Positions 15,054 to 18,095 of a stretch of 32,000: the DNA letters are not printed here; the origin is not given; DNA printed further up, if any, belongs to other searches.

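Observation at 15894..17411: Large homing-endonuclease intein inserted directly after the catalytic GGQ of release factor aRF1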

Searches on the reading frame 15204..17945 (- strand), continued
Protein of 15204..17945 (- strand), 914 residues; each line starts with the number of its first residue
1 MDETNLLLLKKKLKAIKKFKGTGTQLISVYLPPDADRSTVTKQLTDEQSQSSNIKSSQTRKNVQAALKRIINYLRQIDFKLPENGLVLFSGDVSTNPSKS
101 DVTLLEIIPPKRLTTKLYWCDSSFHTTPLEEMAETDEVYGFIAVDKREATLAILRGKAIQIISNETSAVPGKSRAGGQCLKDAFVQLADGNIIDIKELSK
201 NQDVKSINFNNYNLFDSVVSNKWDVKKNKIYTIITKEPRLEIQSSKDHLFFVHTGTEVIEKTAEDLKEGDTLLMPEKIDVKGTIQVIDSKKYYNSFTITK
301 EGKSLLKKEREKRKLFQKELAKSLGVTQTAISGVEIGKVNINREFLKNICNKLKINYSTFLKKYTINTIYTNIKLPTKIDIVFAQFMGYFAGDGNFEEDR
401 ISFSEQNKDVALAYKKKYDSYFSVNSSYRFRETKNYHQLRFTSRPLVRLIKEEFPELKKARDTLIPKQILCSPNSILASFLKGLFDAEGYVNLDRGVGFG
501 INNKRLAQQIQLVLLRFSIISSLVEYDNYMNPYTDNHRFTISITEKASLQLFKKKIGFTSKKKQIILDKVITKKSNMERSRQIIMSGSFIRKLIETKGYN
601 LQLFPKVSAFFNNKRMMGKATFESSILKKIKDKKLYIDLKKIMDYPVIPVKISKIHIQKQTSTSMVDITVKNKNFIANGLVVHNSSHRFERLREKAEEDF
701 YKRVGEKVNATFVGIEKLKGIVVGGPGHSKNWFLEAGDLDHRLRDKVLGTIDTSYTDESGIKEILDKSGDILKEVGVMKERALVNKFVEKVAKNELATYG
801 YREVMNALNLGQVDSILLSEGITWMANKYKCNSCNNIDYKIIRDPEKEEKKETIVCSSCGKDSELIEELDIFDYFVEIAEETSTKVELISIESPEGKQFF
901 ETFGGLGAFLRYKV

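Call 65: fold_search(model_id=the predicted structure, library=pdb)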
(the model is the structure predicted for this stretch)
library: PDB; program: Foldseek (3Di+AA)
matches with E <= 10: 907; with E <= 0.001: 122
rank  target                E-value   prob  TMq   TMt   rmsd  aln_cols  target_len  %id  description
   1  4af1                  4.6e-27  1.00  0.27  0.54  11.4       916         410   16  Archeal Release Factor aRF1 (released 2013-03-20)
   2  7qss                  3.0e-23  1.00  0.38  0.76   6.2       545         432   15  Crystal structure of homing endonuclease-associated TliVMA intein (C1A) (released 2022-03-30)
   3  7qsu                  1.9e-20  1.00  0.31  0.75   7.5       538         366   13  Crystal structure of homing endonuclease-associated TliVMA intein (C1A, d333-339) (released 2022-03-30)
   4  5lzt_ii               2.0e-20  1.00  0.37  0.76   9.0       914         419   13  Structure of the mammalian ribosomal termination complex with eRF1 and eRF3. (released 2016-11-30)
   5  9i2d_CR               3.3e-20  1.00  0.21  0.39  15.7       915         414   12  NMT1-NAC bound human RNC with 10 amino acid ARF1-linker (released 2026-02-04)
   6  5lzu_ii               4.2e-20  1.00  0.21  0.38  15.2       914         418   13  Structure of the mammalian ribosomal termination complex with accommodated eRF1 (released 2016-11-30)
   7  5lzv_ii               6.4e-20  1.00  0.22  0.40  15.2       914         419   13  Structure of the mammalian ribosomal termination complex with accommodated eRF1(AAQ) and ABCE1. (released 2016-11-30)
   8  6zme_CH               1.1e-19  1.00  0.21  0.39  15.9       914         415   13  SARS-CoV-2 Nsp1 bound to the human CCDC124-80S-eERF1 ribosome complex (released 2020-08-12)
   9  3jag_ii               1.8e-19  1.00  0.22  0.40  15.0       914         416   13  Structure of a mammalian ribosomal termination complex with ABCE1, eRF1(AAQ), and the UAA stop codon (released 2015-08-12)
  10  2cw7                  6.6e-19  1.00  0.38  0.61   8.4       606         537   15  Crystal structure of intein homing endonuclease II (released 2006-04-18)
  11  1dq3                  2.4e-18  1.00  0.34  0.62   7.8       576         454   18  CRYSTAL STRUCTURE OF AN ARCHAEAL INTEIN-ENCODED HOMING ENDONUCLEASE PI-PFUI (released 2000-07-05)
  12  8ip8_bl               6.5e-18  1.00  0.21  0.37  13.8       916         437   13  Wheat 80S ribosome stalled on AUG-Stop boron dependently (released 2024-02-21)
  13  4d5n_A                1.3e-16  1.00  0.21  0.38  14.7       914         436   13  Cryo-EM structures of ribosomal 80S complexes with termination factors and cricket paralysis virus IRES reveal the IRE (released 2015-02-04)
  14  6p5n_Aq               5.9e-16  1.00  0.20  0.37  14.1       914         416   13  Structure of a mammalian 80S ribosome in complex with a single translocated Israeli Acute Paralysis Virus IRES and eR (released 2019-09-25)
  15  5dmq_B                9.4e-16  1.00  0.27  0.57  11.8       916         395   13  Crystal structure of mouse eRF1 in complex with Reverse Transcriptase (RT) of Moloney Murine Leukemia Virus (released 2016-07-06)
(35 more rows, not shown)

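Call 89: list_cluster_members(proteins=[window:15204-17945:-, P0003, P0025, P0120])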
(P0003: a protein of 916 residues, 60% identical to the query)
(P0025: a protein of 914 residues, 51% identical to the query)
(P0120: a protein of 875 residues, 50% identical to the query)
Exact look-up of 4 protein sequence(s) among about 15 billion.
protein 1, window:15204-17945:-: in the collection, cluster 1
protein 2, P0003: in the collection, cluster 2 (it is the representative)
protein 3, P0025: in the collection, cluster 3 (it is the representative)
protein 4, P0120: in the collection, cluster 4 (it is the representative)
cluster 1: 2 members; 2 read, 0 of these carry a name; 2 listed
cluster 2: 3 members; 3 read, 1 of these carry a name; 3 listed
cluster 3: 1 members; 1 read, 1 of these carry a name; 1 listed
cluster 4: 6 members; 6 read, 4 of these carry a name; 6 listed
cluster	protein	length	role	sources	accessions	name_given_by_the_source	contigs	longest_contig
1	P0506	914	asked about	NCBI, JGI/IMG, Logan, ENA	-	-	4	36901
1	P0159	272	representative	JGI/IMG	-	-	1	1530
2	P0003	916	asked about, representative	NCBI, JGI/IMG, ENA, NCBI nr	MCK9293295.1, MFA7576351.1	MAG: LAGLIDADG family homing endonuclease [archaeon] | helix-turn-helix domain-containing protein [archaeon]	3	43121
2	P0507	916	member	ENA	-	-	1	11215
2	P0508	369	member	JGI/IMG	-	-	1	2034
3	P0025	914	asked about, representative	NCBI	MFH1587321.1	MAG: peptide chain release factor aRF-1 [Candidatus Diapherotrites archaeon]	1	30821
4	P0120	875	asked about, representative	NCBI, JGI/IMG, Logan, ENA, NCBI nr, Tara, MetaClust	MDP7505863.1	MAG: LAGLIDADG family homing endonuclease [Candidatus Woesearchaeota archaeon] | peptide subunit release factor 1 (eRF1)/transcriptional regulator with XRE-family HTH ... | LAGLIDADG family homing endonuclease [Candidatus Woesearchaeota archaeon]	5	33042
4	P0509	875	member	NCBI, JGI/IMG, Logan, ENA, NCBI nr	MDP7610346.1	MAG: LAGLIDADG family homing endonuclease [Candidatus Woesearchaeota archaeon] | peptide subunit release factor 1 (eRF1)/intein/homing endonuclease | LAGLIDADG family homing endonuclease [Candidatus Woesearchaeota archaeon]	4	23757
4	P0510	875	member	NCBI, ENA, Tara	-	strand:- start:991 stop:3618 length:2628 start_codon:yes stop_codon:yes gene_type:complete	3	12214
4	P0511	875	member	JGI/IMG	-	peptide subunit release factor 1 (eRF1)/intein/homing endonuclease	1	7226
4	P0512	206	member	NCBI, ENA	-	-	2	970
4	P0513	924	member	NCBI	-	-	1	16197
